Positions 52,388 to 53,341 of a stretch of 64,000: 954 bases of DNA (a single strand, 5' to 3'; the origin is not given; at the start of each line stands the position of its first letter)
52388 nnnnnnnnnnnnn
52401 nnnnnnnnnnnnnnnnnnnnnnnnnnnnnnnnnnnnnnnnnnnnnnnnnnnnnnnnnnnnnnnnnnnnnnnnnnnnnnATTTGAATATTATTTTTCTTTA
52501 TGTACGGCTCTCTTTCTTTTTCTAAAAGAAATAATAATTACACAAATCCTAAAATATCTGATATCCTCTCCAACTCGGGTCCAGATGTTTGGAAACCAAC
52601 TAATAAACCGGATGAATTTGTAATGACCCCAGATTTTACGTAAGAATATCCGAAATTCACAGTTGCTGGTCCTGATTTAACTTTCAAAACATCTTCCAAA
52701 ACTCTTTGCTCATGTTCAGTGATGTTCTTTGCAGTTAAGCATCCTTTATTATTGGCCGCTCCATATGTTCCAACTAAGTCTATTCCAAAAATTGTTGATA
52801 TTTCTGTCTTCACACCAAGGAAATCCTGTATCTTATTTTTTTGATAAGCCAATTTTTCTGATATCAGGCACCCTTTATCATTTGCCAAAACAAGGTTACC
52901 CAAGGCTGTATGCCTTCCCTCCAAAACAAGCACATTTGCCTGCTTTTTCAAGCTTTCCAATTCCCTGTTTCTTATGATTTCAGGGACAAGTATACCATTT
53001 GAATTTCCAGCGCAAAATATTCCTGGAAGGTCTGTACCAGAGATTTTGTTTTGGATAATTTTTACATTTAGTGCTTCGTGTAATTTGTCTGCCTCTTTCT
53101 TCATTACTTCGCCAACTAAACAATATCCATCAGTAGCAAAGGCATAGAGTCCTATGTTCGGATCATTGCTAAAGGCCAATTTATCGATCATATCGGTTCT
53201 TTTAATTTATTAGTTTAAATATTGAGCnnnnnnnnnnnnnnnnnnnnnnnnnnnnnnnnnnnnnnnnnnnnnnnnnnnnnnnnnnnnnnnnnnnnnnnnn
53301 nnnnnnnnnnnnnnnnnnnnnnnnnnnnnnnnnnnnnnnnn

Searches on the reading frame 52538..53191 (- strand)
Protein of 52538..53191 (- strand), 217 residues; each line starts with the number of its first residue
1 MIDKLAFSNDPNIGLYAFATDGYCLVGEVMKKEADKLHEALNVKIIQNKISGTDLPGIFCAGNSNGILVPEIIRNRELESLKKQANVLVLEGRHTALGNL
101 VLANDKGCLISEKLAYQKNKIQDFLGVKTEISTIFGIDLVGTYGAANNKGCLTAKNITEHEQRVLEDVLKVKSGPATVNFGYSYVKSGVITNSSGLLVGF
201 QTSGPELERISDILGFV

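Call 67: search_protein_families(library=pfam, proteins=[window:52538-53191:-], max_evalue=0.001)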
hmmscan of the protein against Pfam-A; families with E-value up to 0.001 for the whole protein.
window:52538-53191:- (217 aa): 1 family
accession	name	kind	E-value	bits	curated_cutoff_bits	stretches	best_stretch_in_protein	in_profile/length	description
PF01912.23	eIF-6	-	2e-59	200.8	25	1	4-195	1-196/197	eIF-6 family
